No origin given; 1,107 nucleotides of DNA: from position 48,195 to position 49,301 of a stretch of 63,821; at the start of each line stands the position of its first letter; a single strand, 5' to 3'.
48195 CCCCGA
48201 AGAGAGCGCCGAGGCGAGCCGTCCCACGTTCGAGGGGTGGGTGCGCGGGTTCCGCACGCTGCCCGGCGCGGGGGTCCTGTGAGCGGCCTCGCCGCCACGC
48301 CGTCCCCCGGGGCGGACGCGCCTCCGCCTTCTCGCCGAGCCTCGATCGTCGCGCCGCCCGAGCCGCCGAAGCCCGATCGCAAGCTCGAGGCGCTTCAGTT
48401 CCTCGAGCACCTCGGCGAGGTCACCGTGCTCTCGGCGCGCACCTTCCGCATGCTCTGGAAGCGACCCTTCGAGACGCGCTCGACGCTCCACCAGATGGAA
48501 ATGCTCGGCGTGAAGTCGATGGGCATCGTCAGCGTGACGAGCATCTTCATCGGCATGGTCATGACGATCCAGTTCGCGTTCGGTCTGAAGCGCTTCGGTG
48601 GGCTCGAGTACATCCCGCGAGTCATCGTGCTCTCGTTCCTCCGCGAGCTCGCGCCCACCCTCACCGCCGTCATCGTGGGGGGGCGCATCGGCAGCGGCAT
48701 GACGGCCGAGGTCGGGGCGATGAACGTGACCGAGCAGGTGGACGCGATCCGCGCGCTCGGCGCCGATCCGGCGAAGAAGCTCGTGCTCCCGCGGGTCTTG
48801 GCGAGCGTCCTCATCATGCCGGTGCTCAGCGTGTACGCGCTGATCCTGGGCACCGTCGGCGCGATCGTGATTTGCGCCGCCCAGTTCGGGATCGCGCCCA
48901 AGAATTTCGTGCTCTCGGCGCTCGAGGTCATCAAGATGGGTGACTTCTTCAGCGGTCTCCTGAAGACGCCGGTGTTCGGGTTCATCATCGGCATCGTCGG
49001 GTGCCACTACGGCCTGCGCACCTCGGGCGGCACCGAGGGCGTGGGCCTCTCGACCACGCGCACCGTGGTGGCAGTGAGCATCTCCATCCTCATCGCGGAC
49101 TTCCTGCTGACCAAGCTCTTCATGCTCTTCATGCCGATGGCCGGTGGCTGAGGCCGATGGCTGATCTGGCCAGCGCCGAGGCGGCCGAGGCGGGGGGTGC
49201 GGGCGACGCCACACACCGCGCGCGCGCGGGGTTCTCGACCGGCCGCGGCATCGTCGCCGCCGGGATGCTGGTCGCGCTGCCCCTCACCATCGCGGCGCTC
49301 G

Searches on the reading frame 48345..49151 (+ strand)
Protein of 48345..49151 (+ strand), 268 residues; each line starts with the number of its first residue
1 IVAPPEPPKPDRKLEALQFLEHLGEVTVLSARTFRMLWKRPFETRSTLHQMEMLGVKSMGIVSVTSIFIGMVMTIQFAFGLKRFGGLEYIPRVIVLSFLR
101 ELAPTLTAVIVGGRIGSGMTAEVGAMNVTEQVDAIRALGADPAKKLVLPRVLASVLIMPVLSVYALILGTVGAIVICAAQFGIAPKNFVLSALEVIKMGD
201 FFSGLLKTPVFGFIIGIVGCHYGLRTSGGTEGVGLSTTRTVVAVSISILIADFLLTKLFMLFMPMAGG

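Call 40: search_protein_families(library=pfam, proteins=[window:48345-49151:+], max_evalue=0.01)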
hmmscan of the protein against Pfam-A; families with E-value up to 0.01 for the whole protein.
window:48345-49151:+ (268 aa): 1 family
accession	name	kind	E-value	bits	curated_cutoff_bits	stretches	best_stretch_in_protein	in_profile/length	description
PF02405.21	MlaE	-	6.9e-70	235.4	22.5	1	48-257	2-211/212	Permease MlaE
